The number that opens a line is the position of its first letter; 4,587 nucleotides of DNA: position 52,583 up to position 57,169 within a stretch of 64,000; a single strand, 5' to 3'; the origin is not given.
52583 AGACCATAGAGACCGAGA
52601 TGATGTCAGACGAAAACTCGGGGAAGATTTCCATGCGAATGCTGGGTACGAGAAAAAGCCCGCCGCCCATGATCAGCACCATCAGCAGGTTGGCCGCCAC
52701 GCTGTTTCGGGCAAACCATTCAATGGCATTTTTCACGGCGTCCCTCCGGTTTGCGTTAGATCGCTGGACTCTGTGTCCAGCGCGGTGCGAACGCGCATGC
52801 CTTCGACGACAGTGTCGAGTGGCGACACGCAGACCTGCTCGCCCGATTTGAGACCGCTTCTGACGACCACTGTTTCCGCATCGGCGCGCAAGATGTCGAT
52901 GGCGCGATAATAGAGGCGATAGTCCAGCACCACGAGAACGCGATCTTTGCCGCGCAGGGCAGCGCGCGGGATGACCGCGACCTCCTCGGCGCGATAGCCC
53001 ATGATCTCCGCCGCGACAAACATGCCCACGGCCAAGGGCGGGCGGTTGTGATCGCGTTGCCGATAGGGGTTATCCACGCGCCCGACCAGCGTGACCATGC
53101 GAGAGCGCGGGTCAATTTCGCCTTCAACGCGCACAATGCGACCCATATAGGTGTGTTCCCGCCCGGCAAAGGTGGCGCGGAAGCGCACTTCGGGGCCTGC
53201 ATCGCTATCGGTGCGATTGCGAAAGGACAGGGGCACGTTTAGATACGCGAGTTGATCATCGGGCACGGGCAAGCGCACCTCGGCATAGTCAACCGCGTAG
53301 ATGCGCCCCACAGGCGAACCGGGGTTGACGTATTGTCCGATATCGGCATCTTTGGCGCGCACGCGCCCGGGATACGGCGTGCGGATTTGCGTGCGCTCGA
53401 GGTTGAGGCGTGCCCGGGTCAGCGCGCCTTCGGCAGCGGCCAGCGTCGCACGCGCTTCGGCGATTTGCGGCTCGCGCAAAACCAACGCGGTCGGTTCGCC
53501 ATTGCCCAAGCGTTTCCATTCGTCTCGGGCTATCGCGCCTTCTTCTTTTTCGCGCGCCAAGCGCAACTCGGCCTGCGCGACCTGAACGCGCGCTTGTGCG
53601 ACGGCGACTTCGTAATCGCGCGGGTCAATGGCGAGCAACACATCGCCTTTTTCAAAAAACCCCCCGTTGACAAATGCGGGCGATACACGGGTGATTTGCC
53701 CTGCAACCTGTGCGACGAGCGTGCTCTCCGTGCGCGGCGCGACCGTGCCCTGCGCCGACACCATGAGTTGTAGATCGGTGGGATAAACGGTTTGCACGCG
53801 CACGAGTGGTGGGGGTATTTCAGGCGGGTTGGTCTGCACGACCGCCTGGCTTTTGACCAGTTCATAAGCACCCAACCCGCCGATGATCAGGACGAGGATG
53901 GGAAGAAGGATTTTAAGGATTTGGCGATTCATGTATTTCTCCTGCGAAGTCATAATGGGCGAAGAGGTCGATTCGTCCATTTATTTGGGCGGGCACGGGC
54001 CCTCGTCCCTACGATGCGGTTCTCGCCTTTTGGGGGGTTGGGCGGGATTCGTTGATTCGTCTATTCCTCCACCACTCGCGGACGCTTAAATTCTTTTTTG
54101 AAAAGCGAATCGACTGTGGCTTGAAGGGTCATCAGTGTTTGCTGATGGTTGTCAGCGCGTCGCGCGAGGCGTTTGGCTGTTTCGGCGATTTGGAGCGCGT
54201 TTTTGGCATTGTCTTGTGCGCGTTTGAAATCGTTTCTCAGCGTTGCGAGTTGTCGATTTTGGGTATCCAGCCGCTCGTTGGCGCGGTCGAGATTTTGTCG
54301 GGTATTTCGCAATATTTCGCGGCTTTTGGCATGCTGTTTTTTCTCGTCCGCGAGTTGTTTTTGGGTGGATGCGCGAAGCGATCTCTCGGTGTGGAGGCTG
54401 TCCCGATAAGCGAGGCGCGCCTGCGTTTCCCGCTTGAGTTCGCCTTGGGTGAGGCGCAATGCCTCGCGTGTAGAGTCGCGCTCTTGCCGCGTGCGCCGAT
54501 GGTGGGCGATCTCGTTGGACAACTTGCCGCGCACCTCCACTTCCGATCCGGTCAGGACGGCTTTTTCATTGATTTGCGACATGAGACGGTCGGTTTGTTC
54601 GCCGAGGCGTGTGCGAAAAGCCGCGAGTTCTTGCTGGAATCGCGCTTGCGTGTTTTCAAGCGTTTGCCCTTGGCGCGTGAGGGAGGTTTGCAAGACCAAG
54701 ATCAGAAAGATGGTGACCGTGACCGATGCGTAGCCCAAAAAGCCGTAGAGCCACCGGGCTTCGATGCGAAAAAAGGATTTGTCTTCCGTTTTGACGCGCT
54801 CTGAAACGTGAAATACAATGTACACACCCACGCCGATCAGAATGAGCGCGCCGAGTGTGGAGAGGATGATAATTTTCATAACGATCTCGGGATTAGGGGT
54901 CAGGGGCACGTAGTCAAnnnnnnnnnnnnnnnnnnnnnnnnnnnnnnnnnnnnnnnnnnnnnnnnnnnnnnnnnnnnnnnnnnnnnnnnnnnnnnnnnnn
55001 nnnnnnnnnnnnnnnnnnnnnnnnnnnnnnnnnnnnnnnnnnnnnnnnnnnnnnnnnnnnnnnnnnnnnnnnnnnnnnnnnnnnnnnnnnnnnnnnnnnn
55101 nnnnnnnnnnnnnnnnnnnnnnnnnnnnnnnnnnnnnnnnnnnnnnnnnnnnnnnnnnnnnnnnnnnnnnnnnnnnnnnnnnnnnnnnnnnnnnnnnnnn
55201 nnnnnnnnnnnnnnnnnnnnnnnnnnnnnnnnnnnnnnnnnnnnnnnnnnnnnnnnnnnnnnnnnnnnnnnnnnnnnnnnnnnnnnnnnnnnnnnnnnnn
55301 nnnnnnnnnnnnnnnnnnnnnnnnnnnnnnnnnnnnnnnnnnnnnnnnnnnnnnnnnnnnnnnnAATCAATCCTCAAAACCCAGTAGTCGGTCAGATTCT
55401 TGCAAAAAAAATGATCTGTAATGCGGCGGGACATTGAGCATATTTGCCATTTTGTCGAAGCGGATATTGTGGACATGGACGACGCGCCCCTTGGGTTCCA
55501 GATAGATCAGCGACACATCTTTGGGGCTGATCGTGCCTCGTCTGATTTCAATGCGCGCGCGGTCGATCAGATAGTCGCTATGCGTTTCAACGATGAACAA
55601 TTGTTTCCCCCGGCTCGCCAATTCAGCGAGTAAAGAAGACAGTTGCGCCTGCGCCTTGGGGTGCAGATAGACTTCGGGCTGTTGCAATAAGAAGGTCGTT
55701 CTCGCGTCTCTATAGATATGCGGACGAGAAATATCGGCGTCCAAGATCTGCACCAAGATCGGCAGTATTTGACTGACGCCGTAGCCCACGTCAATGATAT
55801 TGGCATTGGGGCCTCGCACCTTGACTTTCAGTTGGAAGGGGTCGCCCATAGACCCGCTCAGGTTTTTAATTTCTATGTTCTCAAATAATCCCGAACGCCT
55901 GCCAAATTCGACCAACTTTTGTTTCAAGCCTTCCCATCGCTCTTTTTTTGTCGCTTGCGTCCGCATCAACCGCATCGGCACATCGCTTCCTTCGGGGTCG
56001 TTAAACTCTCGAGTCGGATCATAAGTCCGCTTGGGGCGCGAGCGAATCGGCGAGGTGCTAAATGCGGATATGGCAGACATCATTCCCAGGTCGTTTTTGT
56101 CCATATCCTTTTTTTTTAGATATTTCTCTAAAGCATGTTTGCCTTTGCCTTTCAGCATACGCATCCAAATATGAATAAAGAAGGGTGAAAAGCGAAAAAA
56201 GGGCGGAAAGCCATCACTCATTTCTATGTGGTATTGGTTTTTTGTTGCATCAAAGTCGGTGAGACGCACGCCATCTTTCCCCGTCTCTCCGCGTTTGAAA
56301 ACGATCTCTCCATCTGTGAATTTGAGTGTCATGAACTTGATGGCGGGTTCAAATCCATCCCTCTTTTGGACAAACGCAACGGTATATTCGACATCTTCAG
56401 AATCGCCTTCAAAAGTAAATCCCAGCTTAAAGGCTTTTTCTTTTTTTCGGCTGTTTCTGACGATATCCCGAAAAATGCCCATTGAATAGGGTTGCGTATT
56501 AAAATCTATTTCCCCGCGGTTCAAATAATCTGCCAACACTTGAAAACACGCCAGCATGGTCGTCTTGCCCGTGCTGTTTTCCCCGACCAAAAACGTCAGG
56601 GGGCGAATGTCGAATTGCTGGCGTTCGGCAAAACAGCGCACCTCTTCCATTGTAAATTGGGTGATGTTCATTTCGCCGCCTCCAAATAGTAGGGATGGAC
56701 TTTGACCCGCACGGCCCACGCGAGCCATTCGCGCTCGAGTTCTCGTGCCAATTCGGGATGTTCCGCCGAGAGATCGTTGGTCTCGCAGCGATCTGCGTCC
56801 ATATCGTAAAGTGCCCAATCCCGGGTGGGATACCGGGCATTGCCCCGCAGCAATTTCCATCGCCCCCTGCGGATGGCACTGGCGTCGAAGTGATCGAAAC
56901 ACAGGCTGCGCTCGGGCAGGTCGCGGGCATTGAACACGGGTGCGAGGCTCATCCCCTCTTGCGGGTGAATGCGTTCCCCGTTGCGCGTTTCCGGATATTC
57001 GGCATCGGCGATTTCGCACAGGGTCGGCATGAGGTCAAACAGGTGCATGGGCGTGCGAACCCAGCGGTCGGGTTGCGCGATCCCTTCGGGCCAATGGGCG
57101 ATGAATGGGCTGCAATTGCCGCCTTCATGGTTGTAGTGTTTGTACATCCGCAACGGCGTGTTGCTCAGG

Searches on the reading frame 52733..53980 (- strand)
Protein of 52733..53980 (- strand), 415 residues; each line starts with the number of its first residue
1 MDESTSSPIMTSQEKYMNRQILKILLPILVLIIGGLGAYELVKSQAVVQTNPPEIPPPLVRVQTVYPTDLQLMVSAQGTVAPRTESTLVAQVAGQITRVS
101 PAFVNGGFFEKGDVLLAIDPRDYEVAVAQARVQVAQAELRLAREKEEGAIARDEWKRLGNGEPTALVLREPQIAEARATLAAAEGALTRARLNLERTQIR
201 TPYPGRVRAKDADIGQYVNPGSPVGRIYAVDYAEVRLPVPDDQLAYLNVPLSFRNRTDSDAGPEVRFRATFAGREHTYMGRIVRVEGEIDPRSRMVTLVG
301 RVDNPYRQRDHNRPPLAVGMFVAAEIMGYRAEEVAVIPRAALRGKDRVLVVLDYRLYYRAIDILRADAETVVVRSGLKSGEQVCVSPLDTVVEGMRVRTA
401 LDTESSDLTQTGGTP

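Call 71: search_protein_families(library=pfam, proteins=[window:52733-53980:-], max_evalue=0.001)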
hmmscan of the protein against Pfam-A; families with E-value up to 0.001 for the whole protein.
window:52733-53980:- (415 aa): 2 families
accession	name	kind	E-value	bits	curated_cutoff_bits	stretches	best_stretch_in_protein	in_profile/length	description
PF13437.12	HlyD_3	-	3.8e-16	60.2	22.2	1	199-319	2-106/106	HlyD family secretion protein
PF16576.10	HlyD_D23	-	1.2e-06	28.4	30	1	71-306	3-205/214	Barrel-sandwich domain of CusB or HlyD membrane-fusion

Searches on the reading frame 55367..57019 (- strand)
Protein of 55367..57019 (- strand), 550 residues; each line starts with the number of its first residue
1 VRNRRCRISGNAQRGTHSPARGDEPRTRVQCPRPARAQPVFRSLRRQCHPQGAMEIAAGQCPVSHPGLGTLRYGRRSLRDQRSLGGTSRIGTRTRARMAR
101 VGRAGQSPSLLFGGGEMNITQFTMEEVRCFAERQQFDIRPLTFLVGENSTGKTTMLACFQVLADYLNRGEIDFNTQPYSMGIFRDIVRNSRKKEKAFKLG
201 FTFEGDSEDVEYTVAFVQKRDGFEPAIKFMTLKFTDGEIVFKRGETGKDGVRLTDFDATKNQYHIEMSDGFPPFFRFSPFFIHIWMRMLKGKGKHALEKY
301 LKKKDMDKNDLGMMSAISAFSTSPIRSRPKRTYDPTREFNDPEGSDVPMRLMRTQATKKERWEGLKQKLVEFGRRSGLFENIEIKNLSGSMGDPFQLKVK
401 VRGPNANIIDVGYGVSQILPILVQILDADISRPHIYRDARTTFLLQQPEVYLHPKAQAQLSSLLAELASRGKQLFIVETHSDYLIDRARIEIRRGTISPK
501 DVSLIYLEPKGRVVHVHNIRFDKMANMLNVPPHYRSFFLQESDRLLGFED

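Call 71: search_protein_families(library=pfam, proteins=[window:55367-57019:-], max_evalue=0.001)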
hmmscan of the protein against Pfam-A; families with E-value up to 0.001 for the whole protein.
window:55367-57019:- (550 aa): 3 families
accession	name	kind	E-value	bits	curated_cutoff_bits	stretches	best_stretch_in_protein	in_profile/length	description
PF13304.12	AAA_21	-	1.5e-20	74.9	27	2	397-486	211-304/304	AAA domain, putative AbiEii toxin, Type IV TA system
PF13175.12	AAA_15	-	5.7e-19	69.4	32.1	2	364-485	270-374/374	AAA ATPase domain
PF13476.12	AAA_23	-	1.3e-05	26.4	27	1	123-211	3-91/201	AAA domain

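Call 72: search_protein_families(library=padloc, proteins=[window:55367-57019:-], max_evalue=0.001)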
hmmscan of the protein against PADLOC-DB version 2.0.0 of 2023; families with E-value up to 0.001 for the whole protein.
window:55367-57019:- (550 aa): 78 families (the best 25 are shown)
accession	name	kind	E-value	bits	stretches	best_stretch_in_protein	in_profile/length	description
PDLC03878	NsnB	-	3.9e-40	136.7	1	119-533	2-330/345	-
PDLC04707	PDC-M55A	-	4.6e-35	119.4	1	117-531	1-395/421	-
PDLC02980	AriA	-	9.8e-22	76.3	1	141-486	1-304/304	-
PDLC04148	HEC-03B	-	6.3e-20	69.6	1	357-533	264-432/458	-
PDLC02979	AriA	-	9.5e-20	69.7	2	372-485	277-373/373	-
PDLC02358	Old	-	1.3e-15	55.2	2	421-490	267-334/578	Old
PDLC04180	HEC-01A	-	7.1e-15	53.1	2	117-245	1-129/382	-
PDLC04182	HEC-01A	-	1.7e-11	41.7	1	134-222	26-113/406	-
PDLC04175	HEC-01A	-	3.3e-11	40.8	2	118-221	5-100/363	-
PDLC04178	HEC-01A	-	3.7e-11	40.7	1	118-227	8-113/399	-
PDLC02335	AbiLi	-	6.3e-11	39.9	1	116-495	48-246/326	AbiLi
PDLC04176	HEC-01A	-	7.2e-11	40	1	117-487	1-323/371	-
PDLC04177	HEC-01A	-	2.2e-10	38.1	1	444-487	301-342/393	-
PDLC04033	PD-T4-4_A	-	4.7e-10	37.2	1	442-485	328-370/460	-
PDLC04135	mad3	-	1.7e-09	35.7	1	120-220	3-99/374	mads_3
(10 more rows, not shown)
